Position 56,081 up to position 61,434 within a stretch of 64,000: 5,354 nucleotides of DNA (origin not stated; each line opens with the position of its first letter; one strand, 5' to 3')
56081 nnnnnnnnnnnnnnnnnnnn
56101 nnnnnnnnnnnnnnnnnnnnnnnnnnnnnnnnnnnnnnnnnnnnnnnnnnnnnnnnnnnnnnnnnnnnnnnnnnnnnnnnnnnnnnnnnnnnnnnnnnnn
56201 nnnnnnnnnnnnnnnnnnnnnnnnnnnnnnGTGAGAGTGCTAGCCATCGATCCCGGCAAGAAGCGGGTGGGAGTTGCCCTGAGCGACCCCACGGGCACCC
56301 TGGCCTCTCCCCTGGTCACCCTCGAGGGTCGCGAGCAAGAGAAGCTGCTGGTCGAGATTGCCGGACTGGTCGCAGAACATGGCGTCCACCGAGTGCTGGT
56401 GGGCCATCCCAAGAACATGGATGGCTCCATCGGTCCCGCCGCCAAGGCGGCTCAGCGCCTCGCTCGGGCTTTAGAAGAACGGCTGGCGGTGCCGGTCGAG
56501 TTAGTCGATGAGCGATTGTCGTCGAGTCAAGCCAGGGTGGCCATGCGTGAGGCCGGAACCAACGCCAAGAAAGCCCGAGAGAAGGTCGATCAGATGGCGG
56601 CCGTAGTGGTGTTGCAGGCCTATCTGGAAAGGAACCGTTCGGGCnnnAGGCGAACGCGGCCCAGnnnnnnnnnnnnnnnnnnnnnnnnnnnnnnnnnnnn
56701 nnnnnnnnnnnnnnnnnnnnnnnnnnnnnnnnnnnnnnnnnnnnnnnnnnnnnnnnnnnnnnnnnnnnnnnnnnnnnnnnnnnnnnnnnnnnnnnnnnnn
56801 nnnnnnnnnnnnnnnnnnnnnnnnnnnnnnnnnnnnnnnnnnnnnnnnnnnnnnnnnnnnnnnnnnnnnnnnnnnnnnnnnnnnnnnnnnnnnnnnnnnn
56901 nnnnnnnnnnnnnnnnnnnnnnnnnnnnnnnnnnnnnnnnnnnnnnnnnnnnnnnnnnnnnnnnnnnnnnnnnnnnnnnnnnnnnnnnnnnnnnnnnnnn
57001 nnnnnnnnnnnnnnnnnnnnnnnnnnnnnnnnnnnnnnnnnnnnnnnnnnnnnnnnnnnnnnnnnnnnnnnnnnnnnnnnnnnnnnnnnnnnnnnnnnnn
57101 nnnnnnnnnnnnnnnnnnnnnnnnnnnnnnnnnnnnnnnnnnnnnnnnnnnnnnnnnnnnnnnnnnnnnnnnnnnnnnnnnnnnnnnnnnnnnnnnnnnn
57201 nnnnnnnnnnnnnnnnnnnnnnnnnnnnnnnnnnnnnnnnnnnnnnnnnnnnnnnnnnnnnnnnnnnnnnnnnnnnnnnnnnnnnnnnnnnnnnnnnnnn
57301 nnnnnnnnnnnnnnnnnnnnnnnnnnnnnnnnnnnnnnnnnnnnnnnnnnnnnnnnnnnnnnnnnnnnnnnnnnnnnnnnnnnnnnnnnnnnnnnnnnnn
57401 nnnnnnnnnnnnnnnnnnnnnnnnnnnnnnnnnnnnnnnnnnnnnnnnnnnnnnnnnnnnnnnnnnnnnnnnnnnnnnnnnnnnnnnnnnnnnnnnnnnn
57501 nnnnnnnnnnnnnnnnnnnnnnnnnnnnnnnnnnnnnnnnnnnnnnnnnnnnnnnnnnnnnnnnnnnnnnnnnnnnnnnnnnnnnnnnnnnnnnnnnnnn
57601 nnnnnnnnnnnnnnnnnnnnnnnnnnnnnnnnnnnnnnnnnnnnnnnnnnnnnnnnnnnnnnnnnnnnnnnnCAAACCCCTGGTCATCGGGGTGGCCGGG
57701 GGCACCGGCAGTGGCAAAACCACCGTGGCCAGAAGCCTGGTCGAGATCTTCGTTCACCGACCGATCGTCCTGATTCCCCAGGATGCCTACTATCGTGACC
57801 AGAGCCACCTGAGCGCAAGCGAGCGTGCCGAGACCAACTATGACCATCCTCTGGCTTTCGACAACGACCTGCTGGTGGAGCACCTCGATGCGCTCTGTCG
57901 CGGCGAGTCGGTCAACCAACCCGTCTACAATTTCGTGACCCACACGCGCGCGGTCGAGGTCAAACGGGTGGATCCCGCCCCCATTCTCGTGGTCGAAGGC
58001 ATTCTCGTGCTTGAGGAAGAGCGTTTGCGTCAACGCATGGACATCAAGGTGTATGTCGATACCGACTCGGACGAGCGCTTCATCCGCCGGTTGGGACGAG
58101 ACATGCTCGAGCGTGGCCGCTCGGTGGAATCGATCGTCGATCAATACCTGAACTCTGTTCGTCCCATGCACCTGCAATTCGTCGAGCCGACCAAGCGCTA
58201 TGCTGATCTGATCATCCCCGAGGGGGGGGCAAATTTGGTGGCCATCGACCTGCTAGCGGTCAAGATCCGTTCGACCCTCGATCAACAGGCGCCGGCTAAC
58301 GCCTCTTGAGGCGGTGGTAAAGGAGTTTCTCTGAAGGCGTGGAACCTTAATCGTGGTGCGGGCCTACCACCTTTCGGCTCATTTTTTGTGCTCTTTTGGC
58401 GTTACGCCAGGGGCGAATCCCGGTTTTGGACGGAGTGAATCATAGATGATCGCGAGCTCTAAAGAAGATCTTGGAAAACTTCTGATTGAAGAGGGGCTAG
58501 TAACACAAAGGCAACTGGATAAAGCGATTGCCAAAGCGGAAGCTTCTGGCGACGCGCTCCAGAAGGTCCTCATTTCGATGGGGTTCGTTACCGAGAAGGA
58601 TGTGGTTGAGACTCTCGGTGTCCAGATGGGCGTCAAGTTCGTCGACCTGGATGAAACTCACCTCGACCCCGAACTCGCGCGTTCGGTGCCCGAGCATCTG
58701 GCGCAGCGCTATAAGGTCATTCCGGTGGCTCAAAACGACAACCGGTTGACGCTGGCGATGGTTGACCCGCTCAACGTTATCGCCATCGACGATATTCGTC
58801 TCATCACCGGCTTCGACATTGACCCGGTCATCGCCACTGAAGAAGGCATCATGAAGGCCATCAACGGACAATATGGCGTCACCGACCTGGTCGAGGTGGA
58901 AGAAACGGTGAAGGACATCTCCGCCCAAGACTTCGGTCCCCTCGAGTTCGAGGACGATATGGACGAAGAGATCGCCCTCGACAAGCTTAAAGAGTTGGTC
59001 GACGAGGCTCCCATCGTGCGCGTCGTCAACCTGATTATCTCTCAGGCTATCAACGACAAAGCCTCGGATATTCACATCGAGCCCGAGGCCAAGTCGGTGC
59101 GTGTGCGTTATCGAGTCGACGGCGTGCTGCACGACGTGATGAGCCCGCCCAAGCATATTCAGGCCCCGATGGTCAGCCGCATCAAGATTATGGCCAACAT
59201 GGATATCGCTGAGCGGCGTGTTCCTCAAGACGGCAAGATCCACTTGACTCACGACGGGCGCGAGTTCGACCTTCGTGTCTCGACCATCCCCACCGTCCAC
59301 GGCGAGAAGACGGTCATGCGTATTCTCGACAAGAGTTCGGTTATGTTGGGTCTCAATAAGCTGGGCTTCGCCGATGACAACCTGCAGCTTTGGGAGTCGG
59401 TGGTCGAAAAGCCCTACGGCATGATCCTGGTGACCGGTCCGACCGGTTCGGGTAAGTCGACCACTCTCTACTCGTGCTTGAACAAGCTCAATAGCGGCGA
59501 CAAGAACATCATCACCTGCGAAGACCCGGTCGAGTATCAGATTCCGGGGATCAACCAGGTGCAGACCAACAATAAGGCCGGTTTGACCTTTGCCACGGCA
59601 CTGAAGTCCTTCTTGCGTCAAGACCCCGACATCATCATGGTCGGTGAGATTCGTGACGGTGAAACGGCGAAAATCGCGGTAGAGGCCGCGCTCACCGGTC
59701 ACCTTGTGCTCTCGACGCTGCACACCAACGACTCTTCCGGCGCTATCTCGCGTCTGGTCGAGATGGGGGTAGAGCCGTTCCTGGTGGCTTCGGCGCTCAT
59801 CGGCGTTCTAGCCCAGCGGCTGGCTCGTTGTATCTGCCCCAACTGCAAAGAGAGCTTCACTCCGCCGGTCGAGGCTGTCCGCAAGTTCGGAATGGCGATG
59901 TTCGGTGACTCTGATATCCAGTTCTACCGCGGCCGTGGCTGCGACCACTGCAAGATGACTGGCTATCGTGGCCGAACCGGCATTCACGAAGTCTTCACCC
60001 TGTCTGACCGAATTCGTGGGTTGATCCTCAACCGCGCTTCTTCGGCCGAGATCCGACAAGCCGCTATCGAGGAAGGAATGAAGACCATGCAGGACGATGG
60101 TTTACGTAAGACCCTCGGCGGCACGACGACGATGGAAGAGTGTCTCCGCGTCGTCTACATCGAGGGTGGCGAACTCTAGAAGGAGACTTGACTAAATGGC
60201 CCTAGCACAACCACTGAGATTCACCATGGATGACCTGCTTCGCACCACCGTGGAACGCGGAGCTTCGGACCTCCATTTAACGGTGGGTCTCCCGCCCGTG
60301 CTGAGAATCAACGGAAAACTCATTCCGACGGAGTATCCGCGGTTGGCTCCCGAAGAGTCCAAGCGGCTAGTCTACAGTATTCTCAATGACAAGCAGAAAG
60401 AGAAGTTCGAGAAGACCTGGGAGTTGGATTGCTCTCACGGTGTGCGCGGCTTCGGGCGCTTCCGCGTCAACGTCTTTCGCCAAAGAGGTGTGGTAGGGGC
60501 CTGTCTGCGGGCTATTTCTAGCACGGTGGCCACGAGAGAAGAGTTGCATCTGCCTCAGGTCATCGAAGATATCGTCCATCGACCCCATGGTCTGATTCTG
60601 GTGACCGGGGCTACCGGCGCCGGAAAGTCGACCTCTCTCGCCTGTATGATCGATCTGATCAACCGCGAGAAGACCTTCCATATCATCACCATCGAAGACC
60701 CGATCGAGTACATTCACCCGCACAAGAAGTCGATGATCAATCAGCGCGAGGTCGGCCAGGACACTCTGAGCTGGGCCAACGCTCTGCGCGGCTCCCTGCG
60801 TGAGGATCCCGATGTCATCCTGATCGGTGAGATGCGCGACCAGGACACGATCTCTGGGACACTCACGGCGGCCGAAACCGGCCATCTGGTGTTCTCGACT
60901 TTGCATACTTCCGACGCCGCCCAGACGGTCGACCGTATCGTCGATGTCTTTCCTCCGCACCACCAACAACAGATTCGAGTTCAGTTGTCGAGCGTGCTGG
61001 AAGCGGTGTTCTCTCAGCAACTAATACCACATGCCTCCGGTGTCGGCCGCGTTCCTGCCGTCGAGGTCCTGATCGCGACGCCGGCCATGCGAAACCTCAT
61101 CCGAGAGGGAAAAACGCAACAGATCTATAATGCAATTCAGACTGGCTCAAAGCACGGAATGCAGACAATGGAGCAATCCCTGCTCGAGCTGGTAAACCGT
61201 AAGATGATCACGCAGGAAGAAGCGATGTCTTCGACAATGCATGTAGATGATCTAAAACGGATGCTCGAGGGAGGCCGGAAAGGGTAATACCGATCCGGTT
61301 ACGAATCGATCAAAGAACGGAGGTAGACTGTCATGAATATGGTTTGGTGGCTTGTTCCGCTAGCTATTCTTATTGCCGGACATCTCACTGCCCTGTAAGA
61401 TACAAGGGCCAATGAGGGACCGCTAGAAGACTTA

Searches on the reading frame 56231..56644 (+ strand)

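Call 60: search_protein_families(library=pfam, proteins=[window:56231-56644:+], max_evalue=0.001)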
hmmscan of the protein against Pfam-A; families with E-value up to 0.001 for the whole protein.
window:56231-56644:+ (138 aa): 1 family
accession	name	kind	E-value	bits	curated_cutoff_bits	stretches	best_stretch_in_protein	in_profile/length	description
PF03652.20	RuvX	-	1.5e-41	142.3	29.2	1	1-133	1-133/134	Holliday junction resolvase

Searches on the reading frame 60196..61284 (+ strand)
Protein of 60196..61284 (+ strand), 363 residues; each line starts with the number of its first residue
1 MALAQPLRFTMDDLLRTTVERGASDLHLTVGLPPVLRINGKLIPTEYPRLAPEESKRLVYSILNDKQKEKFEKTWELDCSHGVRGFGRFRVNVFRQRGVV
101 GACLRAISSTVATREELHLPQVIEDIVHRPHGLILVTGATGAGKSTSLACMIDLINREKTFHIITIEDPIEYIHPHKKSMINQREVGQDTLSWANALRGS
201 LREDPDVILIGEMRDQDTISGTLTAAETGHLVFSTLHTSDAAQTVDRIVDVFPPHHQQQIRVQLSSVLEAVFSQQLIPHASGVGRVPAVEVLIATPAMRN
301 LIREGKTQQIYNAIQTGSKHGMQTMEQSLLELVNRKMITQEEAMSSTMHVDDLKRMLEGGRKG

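Call 60: search_protein_families(library=pfam, proteins=[window:60196-61284:+], max_evalue=0.001)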
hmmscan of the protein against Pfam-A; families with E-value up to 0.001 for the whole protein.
window:60196-61284:+ (363 aa): 2 families
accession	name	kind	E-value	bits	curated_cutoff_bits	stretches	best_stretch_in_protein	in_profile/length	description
PF00437.27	T2SSE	-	3.7e-45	154.6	24.9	1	122-342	133-334/370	Type II/IV secretion system protein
PF13401.12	AAA_22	-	0.00062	20.5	27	0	130-164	4-37/130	AAA domain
